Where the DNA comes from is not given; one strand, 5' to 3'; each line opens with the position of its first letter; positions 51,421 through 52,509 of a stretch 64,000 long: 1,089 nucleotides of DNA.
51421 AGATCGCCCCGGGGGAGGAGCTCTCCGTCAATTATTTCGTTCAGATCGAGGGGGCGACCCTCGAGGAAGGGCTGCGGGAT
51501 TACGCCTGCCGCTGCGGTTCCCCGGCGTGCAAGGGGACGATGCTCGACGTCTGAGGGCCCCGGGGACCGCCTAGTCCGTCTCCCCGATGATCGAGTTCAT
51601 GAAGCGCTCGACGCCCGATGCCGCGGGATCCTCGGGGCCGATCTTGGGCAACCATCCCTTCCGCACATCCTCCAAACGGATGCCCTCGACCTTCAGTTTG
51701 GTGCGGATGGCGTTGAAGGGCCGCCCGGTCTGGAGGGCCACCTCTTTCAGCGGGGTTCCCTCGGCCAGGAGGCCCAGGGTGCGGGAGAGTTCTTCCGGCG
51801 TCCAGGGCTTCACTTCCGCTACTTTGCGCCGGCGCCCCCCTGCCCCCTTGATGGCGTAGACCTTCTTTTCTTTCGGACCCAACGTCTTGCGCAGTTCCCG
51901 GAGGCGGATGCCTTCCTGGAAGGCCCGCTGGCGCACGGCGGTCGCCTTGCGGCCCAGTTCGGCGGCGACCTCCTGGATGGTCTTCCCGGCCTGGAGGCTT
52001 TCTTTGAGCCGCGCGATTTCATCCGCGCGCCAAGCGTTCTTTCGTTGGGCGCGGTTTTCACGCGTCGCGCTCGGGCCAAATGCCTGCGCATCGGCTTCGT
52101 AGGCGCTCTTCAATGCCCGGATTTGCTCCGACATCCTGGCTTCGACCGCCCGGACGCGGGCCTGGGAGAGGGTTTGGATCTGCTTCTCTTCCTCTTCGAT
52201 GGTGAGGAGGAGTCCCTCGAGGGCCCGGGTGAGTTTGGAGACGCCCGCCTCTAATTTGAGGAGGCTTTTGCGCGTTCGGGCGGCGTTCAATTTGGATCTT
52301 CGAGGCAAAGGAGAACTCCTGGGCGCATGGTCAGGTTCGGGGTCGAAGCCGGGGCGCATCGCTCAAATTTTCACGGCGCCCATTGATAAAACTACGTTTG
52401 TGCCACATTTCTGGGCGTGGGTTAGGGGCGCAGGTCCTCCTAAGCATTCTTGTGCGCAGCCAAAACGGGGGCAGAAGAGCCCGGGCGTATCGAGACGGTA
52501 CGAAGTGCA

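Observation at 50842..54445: Lower-GC patch encoding eukaryote-like proteins: SET-domain methyltransferase, tandem GcrA-like DNA-binding protein and a secreted LRR protein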

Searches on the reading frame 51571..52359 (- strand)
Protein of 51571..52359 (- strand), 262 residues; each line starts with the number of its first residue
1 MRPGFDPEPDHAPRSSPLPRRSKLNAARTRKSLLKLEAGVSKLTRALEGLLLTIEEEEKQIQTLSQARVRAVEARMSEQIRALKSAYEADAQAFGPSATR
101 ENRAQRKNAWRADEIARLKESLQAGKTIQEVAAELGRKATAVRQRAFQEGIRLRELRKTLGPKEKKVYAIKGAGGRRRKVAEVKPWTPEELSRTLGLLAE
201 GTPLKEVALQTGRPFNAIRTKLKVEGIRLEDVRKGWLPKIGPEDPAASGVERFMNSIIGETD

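Call 3: search_protein_families(library=pfam, proteins=[window:51571-52359:-], max_evalue=0.01)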
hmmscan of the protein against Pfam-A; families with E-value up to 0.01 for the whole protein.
window:51571-52359:- (262 aa): 4 families
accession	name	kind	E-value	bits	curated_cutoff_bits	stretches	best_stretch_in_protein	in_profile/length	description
PF08281.18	Sigma70_r4_2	-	0.00033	20.7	25.7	0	125-147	26-48/54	Sigma-70, region 4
PF10415.14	FumaraseC_C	-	0.0014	19.4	32.5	0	112-136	14-36/54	Fumarase C C-terminus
PF19575.5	HTH_58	-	0.0049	17.2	23.8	0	115-154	16-55/62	Helix-turn-helix domain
PF13384.12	HTH_23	-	0.006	16.8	24.6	0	122-150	14-45/50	Homeodomain-like domain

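Call 4: search_protein_families(library=ncbifam, proteins=[window:51571-52359:-], max_evalue=0.01)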
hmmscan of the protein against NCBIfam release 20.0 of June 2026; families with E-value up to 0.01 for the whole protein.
window:51571-52359:- (262 aa): 2 families
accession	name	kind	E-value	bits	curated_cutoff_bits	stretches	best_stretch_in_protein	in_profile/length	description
NF040595.1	HTH_Cbp1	equivalog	0.0014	18.5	140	0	115-157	5-47/135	CRISPR DNA repeat-binding protein Cbp1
TIGR02937.1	sigma70-ECF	superfamily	0.0078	15.9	42.9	0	45-146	109-154/165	sigma-70 family RNA polymerase sigma factor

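Call 6: search_protein_families(library=pfam, proteins=[window:51571-52359:-], max_evalue=10)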
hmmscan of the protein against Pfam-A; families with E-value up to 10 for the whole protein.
window:51571-52359:- (262 aa): 10 families
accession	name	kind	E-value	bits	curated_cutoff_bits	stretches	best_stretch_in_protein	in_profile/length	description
PF08281.18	Sigma70_r4_2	-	0.00033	20.7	25.7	1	125-147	26-48/54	Sigma-70, region 4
PF10415.14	FumaraseC_C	-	0.0014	19.4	32.5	1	112-136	14-36/54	Fumarase C C-terminus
PF19575.5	HTH_58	-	0.0049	17.2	23.8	1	115-154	16-55/62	Helix-turn-helix domain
PF13384.12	HTH_23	-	0.006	16.8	24.6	1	122-150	14-45/50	Homeodomain-like domain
PF13936.12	HTH_38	-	0.027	14.6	27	1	113-140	8-35/44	Helix-turn-helix domain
PF14992.11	TMCO5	-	0.11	12.2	32.2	1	35-166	7-131/280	TMCO5 family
PF05504.16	Spore_GerAC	-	0.16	12.5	23.6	1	56-113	90-148/167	Spore germination B3/ GerAC like, C-terminal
PF04545.22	Sigma70_r4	-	0.24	11.4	24.1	1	125-146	20-41/50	Sigma-70, region 4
PF06991.16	MFAP1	-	1.4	9.2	26.8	1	56-145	41-130/215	Microfibril-associated/Pre-mRNA processing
PF10169.15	LLPH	-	1.7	9.7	25.7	1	100-164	9-73/127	LLP homolog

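Call 8: find_homologous_proteins(query=window:51571-52359:-)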
Query window:51571-52359:- (262 aa): 2 proteins with E <= 0.001 among 4151 candidates.
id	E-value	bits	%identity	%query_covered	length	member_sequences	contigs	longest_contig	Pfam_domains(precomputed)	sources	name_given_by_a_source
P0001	1.8e-141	488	100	91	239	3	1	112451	-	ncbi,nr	ncbi:MAG: hypothetical protein J0L75_03095 [Spirochaetes bacterium]|nr:hypothetical protein [Spiroch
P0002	4.5e-60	222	49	92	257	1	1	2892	-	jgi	jgi:hypothetical protein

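Call 10: find_encoding_contigs(protein=P0002, flank=10000)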
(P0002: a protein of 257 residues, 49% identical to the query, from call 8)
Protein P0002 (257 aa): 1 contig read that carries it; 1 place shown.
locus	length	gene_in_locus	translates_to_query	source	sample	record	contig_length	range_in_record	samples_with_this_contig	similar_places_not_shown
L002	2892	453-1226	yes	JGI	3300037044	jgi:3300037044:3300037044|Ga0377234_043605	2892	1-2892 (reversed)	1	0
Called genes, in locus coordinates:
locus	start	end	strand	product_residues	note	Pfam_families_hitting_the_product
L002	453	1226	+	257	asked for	-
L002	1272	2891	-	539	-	?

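Call 17: search_solved_structures(query=A1, max_evalue=10, show_alignments=3)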
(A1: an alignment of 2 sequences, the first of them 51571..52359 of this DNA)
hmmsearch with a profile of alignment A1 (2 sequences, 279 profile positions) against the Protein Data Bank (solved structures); distinct sequences matched with E-value up to 10: 2.
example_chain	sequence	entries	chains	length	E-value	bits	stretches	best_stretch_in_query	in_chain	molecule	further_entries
2lvs_A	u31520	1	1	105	0.00035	23.4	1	81-145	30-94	Putative uncharacterized protein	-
1hy0_A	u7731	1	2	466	0.2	14.4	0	28-82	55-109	DELTA CRYSTALLIN I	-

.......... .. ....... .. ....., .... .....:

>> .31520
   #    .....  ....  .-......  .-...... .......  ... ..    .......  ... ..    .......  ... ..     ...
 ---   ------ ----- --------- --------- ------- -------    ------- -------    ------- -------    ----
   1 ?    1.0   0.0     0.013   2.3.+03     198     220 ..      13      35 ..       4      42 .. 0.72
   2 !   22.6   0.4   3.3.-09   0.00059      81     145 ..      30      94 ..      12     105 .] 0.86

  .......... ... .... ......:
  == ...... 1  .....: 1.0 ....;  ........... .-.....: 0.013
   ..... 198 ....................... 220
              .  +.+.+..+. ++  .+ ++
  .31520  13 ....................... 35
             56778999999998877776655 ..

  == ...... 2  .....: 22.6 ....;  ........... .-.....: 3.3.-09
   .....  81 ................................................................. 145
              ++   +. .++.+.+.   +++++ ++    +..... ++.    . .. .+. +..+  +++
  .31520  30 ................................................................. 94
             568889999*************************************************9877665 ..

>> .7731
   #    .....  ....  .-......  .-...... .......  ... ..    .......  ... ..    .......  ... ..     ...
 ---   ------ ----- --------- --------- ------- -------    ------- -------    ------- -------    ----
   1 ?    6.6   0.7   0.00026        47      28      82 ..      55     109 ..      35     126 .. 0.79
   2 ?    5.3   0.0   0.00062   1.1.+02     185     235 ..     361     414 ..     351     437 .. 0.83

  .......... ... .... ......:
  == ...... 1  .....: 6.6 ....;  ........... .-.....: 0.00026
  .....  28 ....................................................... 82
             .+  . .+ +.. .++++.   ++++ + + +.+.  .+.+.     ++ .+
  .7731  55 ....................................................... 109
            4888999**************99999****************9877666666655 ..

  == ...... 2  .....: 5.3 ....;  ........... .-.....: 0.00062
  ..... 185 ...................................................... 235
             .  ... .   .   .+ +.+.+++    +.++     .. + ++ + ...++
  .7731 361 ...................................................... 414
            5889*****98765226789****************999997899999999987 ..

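Call 18: search_protein_representatives(alignment_id=A1)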
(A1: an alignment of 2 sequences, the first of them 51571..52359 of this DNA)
Query: 2 sequences, 279 profile positions. Proteins with E-value up to 0.001 (for the whole library): 440; up to 1e-10: 23; up to 1e-30: 4. The best 150 are listed.
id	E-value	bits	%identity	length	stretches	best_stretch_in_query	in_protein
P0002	1.5e-146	503.6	-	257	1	18-279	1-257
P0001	1.9e-133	460.6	-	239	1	24-263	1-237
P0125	1.2e-45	172.6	-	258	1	18-237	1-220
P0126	5.8e-31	124.4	-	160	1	20-166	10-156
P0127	6.8e-19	84.8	-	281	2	24-166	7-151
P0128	1.2e-18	84.0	-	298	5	104-158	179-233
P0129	1.8e-17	80.1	-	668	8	145-226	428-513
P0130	3.5e-16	75.9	-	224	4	111-157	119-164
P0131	8.3e-16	74.7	-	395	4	183-235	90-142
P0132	1.3e-15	74.0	-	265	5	110-157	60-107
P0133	2.0e-14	70.2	-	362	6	182-228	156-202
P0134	7.4e-14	68.3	-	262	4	110-160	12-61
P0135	1.1e-13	67.7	-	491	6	115-159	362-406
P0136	3.2e-13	66.2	-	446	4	83-230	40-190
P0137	6.3e-13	65.2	-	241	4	108-155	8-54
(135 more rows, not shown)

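Call 20: search_protein_families(library=pfam, proteins=[P0125, P0126, P0127, P0128, P0129, P0130, P0131, P0132, P0133, P0134], max_evalue=0.01)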
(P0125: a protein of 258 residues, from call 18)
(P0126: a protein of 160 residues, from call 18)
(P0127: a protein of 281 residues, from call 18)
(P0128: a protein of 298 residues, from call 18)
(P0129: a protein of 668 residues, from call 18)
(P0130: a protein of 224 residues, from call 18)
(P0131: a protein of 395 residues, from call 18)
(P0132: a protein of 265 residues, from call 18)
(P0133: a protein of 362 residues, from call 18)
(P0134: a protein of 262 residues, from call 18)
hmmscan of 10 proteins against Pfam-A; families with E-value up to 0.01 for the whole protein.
P0125 (258 aa): 3 families
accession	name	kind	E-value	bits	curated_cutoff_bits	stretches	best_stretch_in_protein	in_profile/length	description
PF08281.18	Sigma70_r4_2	-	0.00034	20.6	25.7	0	109-132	26-49/54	Sigma-70, region 4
PF13936.12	HTH_38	-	0.0014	18.7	27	0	99-124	10-35/44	Helix-turn-helix domain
PF13384.12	HTH_23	-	0.0023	18.1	24.6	0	179-205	10-36/50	Homeodomain-like domain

P0126 (160 aa): 1 family
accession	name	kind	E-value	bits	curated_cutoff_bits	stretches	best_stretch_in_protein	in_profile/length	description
PF02796.21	HTH_7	-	0.0044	17.6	23.8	0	97-127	1-31/45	Helix-turn-helix domain of resolvase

P0127 (281 aa): 3 families
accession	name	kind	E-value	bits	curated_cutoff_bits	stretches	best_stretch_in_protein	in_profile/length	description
PF08281.18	Sigma70_r4_2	-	9.5e-05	22.4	25.7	0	112-134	26-48/54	Sigma-70, region 4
PF07750.17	GcrA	-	0.0012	19.6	26.9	0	194-265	3-76/155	GcrA cell cycle regulator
PF16365.12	EutK_C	-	0.0029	18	27.5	0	208-231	13-36/52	Ethanolamine utilization protein EutK C-terminus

P0128 (298 aa): 29 families (the best 25 are shown)
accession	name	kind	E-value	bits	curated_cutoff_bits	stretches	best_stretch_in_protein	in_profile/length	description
PF13936.12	HTH_38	-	8.4e-19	67.5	27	1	247-278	6-37/44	Helix-turn-helix domain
PF13384.12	HTH_23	-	4.8e-18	64.8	24.6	2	252-280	9-37/50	Homeodomain-like domain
PF08281.18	Sigma70_r4_2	-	2.5e-13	49.9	25.7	0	259-284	24-49/54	Sigma-70, region 4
PF07750.17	GcrA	-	5.8e-13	49.9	26.9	0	13-60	3-51/155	GcrA cell cycle regulator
PF00249.37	Myb_DNA-binding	-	5.7e-10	39.6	24.4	0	11-50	2-41/46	Myb-like DNA-binding domain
PF12840.13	HTH_20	-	7.1e-09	36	27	0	254-281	10-38/51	Helix-turn-helix domain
PF02796.21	HTH_7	-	3.3e-08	34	23.8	0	253-278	13-38/45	Helix-turn-helix domain of resolvase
PF12802.13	MarR_2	-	4.1e-08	33.7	27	0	131-164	4-39/61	MarR family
PF13921.12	Myb_DNA-bind_6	-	5.8e-08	33.2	22.9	0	13-48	1-36/60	Myb-like DNA-binding domain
PF13518.12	HTH_28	-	9e-08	32.5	25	0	252-278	4-29/52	Helix-turn-helix domain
PF13412.12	HTH_24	-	1.7e-07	31.1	21.9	0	262-282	18-38/48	Winged helix-turn-helix DNA-binding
PF12833.13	HTH_18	-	2e-07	31.6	33.6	0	134-156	33-55/80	Helix-turn-helix domain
PF08279.18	HTH_11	-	1.2e-06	28.7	25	0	20-46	5-33/55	HTH domain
PF13551.12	HTH_29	-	1.6e-06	28.5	28.1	0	257-278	7-29/64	Winged helix-turn helix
PF05331.17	DUF742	-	2e-06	28.1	27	0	250-277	44-71/114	Protein of unknown function (DUF742)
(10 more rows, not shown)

P0129 (668 aa): 23 families
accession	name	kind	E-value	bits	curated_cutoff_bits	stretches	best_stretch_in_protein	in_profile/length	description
PF07750.17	GcrA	-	7.2e-26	91.9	26.9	1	420-463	3-47/155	GcrA cell cycle regulator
PF13936.12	HTH_38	-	3.1e-25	88.1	27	3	365-396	6-37/44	Helix-turn-helix domain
PF08281.18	Sigma70_r4_2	-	8e-19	67.5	25.7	0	433-456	24-47/54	Sigma-70, region 4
PF02796.21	HTH_7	-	1.1e-14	54.7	23.8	0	71-92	8-29/45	Helix-turn-helix domain of resolvase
PF00249.37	Myb_DNA-binding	-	1.2e-12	48.2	24.4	0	558-587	3-33/46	Myb-like DNA-binding domain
PF19575.5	HTH_58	-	1.4e-11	44.6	23.8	0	370-400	17-47/62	Helix-turn-helix domain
PF13384.12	HTH_23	-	8.8e-11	41.7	24.6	0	430-450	12-32/50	Homeodomain-like domain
PF13921.12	Myb_DNA-bind_6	-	1.4e-07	32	22.9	0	475-510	1-38/60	Myb-like DNA-binding domain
PF11427.14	HTH_Tnp_Tc3_1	-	1.8e-06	28.2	21.1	0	79-102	15-38/50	Tc3 transposase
PF01527.26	HTH_Tnp_1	-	1.4e-05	25.7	24.1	0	473-508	5-41/75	Transposase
PF06056.18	Terminase_5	-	4e-05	23.9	20.3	0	431-454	9-32/58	Putative ATPase subunit of terminase (gpP-like)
PF06530.18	Phage_antitermQ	-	8e-05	23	26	0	286-322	65-101/118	Phage antitermination protein Q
PF13551.12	HTH_29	-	0.00013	22.4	28.1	0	431-452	7-29/64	Winged helix-turn helix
PF14493.12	HTH_40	-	0.00021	21.9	27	0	631-656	6-31/89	Helix-turn-helix domain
PF24410.1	wHTH-HSP90_Na-assoc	-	0.00033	21.4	23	0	223-244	34-55/55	wHTH-Hsp90_Na associated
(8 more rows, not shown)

P0130 (224 aa): 19 families
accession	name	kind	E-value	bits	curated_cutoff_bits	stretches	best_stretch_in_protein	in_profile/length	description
PF08281.18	Sigma70_r4_2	-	7.3e-14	51.6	25.7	2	182-205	26-49/54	Sigma-70, region 4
PF13384.12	HTH_23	-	4.9e-09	36.2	24.6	0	129-153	11-36/50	Homeodomain-like domain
PF07750.17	GcrA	-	7.1e-09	36.7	26.9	1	167-221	2-58/155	GcrA cell cycle regulator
PF04545.22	Sigma70_r4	-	2.6e-08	33.7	24.1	0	132-157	18-43/50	Sigma-70, region 4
PF13921.12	Myb_DNA-bind_6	-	8e-06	26.4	22.9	0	171-202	7-38/60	Myb-like DNA-binding domain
PF04760.21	IF2_N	-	8.8e-06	25.9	25.3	0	135-163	4-33/53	Translation initiation factor IF-2, N-terminal region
PF13404.12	HTH_AsnC-type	-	9.6e-06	25.8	27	0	133-158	16-41/42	AsnC-type helix-turn-helix domain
PF13936.12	HTH_38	-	1.1e-05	25.5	27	0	133-151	19-37/44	Helix-turn-helix domain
PF13412.12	HTH_24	-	3.3e-05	23.8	21.9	0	136-154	19-37/48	Winged helix-turn-helix DNA-binding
PF25212.1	HVO_A0114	-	5.6e-05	23.3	27.6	0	175-207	30-61/84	HVO_A0114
PF00249.37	Myb_DNA-binding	-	9.6e-05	22.9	24.4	0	59-76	2-19/46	Myb-like DNA-binding domain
PF00505.25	HMG_box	-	0.00044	21.1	25.4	0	164-199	7-42/69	HMG (high mobility group) box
PF12728.13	HTH_17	-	0.0025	18.5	27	0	136-156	3-23/51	Helix-turn-helix domain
PF12324.14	HTH_15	-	0.0028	18.2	27.2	0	184-202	37-55/74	Helix-turn-helix domain of alkylmercury lyase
PF18780.6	HNH_repeat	-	0.0032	18.2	26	0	137-153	10-25/54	Homing endonuclease associated repeat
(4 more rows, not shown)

P0131 (395 aa): 9 families
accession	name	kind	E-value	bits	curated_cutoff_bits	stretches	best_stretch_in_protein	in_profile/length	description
PF07750.17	GcrA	-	2.7e-25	90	26.9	3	239-376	2-145/155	GcrA cell cycle regulator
PF00249.37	Myb_DNA-binding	-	3.6e-12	46.6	24.4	1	33-73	1-41/46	Myb-like DNA-binding domain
PF13936.12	HTH_38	-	9e-09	35.4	27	0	43-62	12-31/44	Helix-turn-helix domain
PF13384.12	HTH_23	-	1.3e-07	31.7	24.6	0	165-185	13-33/50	Homeodomain-like domain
PF13921.12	Myb_DNA-bind_6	-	1.1e-06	29.1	22.9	0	154-197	1-45/60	Myb-like DNA-binding domain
PF08281.18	Sigma70_r4_2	-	3.5e-06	27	25.7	1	167-191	24-48/54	Sigma-70, region 4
PF02796.21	HTH_7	-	1.1e-05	25.9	23.8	1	97-121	8-32/45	Helix-turn-helix domain of resolvase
PF04545.22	Sigma70_r4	-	0.00016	21.6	24.1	0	253-272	18-37/50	Sigma-70, region 4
PF13653.12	GDPD_2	-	0.00017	22.4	27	0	36-54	5-23/30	Glycerophosphoryl diester phosphodiesterase family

P0132 (265 aa): 14 families
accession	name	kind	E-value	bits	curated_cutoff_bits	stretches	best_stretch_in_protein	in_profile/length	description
PF08281.18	Sigma70_r4_2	-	2e-09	37.4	25.7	0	27-48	27-48/54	Sigma-70, region 4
PF13412.12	HTH_24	-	5.1e-07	29.6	21.9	0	173-198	16-41/48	Winged helix-turn-helix DNA-binding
PF13384.12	HTH_23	-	5.4e-06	26.5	24.6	0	175-194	18-36/50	Homeodomain-like domain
PF00249.37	Myb_DNA-binding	-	2.2e-05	24.9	24.4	0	11-47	3-42/46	Myb-like DNA-binding domain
PF04545.22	Sigma70_r4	-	2.9e-05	23.9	24.1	0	224-246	18-40/50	Sigma-70, region 4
PF13404.12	HTH_AsnC-type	-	0.0002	21.5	27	0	179-198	22-41/42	AsnC-type helix-turn-helix domain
PF25212.1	HVO_A0114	-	0.00041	20.5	27.6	0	124-149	35-60/84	HVO_A0114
PF09339.16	HTH_IclR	-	0.00092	19.4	22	0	176-194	20-38/52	IclR helix-turn-helix domain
PF18024.7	HTH_50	-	0.0012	18.9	27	0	66-99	12-45/50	Helix-turn-helix domain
PF00505.25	HMG_box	-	0.0013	19.6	25.4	0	159-185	10-36/69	HMG (high mobility group) box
PF13565.12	HTH_32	-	0.0031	18.5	33.7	0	3-38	20-58/73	Homeodomain-like domain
PF13921.12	Myb_DNA-bind_6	-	0.0033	18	22.9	0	111-145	1-38/60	Myb-like DNA-binding domain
PF21531.3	Rv2175c_wHTH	-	0.0084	16.5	27.1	0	82-96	20-34/57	DNA-binding protein Rv2175c, wHTH domain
PF08279.18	HTH_11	-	0.0096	16.2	25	0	17-44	6-33/55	HTH domain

P0133 (362 aa): 23 families
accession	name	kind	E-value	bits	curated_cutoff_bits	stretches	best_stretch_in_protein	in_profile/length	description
PF00249.37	Myb_DNA-binding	-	2e-18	66.7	24.4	1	216-256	1-43/46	Myb-like DNA-binding domain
PF13384.12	HTH_23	-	8e-18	64.1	24.6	0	166-198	6-38/50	Homeodomain-like domain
PF02796.21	HTH_7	-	1.1e-13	51.6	23.8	1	163-194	7-38/45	Helix-turn-helix domain of resolvase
PF13936.12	HTH_38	-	2.3e-13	50.1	27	1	225-253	11-39/44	Helix-turn-helix domain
PF08281.18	Sigma70_r4_2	-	7.7e-13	48.3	25.7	0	165-201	13-50/54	Sigma-70, region 4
PF13518.12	HTH_28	-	4.3e-12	46.3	25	0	118-160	7-49/52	Helix-turn-helix domain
PF13921.12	Myb_DNA-bind_6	-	1.3e-10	41.7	22.9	0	219-254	1-38/60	Myb-like DNA-binding domain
PF13551.12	HTH_29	-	4.3e-10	40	28.1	1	169-198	3-33/64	Winged helix-turn helix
PF07750.17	GcrA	-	5.3e-08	33.8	26.9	0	60-121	3-64/155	GcrA cell cycle regulator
PF00196.25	GerE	-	1.1e-06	28.6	23.5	0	70-98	12-40/57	Bacterial regulatory proteins, luxR family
PF04255.20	DUF433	-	1.4e-06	28.5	23.6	0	12-43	20-51/56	Protein of unknown function (DUF433)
PF21476.4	PF0610-like_N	-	5.3e-05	23.8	33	0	76-95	15-34/50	PF0610-like, N-terminal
PF01527.26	HTH_Tnp_1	-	0.00011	22.8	24.1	0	160-193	5-39/75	Transposase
PF12840.13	HTH_20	-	0.00013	22.3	27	0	173-199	13-40/51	Helix-turn-helix domain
PF04545.22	Sigma70_r4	-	0.00046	20.1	24.1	0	128-146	25-43/50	Sigma-70, region 4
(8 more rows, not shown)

P0134 (262 aa): 10 families
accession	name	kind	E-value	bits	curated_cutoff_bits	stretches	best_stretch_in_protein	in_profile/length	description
PF07750.17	GcrA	-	1e-08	36.2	26.9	1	110-189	3-85/155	GcrA cell cycle regulator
PF08281.18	Sigma70_r4_2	-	1e-06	28.7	25.7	0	173-192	28-47/54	Sigma-70, region 4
PF08279.18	HTH_11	-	1.1e-06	28.9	25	0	161-195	5-39/55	HTH domain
PF04545.22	Sigma70_r4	-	2.1e-06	27.6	24.1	0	169-189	18-38/50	Sigma-70, region 4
PF00196.25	GerE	-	0.00036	20.6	23.5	0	63-94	4-35/57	Bacterial regulatory proteins, luxR family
PF00249.37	Myb_DNA-binding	-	0.00045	20.7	24.4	0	61-73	3-15/46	Myb-like DNA-binding domain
PF13412.12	HTH_24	-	0.00082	19.3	21.9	0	123-141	16-34/48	Winged helix-turn-helix DNA-binding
PF01978.25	TrmB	-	0.00089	19.5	25.6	0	169-185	20-36/68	Sugar-specific transcriptional regulator TrmB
PF04760.21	IF2_N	-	0.0015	18.7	25.3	0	128-150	7-29/53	Translation initiation factor IF-2, N-terminal region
PF13936.12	HTH_38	-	0.004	17.3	27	0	76-93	20-37/44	Helix-turn-helix domain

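Call 22: find_encoding_contigs(protein=P0001, flank=10000, max_places=4)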
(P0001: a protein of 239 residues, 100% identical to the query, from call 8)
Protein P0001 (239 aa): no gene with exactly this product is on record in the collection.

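Call 23: find_encoding_contigs(protein=P0125, flank=10000, max_places=4)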
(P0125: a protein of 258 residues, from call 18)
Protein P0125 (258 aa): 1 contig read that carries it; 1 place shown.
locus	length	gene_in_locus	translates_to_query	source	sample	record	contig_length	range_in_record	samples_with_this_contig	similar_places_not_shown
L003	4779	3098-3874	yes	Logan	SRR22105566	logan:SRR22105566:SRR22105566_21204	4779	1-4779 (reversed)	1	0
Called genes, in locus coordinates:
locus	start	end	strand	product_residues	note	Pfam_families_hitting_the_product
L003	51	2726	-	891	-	PF01136:Peptidase_U32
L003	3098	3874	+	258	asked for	-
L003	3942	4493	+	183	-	PF13472:Lipase_GDSL_2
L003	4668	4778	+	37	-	?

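Call 24: find_encoding_contigs(protein=P0127, flank=10000, max_places=4)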
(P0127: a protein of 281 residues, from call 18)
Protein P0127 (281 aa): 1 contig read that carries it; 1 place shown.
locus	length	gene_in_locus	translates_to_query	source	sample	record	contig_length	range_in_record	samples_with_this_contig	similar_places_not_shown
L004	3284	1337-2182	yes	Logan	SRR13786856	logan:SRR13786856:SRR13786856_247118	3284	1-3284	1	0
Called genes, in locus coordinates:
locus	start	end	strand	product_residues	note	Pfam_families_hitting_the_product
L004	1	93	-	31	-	?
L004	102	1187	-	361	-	PF00589:Phage_integrase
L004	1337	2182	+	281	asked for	-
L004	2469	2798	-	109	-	-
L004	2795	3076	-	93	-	-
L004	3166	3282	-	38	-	?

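Call 25: find_encoding_contigs(protein=P0126, flank=10000, max_places=4)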
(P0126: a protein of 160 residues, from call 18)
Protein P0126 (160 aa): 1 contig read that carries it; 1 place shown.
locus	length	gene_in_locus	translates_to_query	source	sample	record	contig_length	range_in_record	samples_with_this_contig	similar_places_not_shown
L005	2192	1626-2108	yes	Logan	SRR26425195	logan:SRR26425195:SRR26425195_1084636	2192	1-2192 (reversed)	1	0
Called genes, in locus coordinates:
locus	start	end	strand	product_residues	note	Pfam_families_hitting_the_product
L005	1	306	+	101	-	?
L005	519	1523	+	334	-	-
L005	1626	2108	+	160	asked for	-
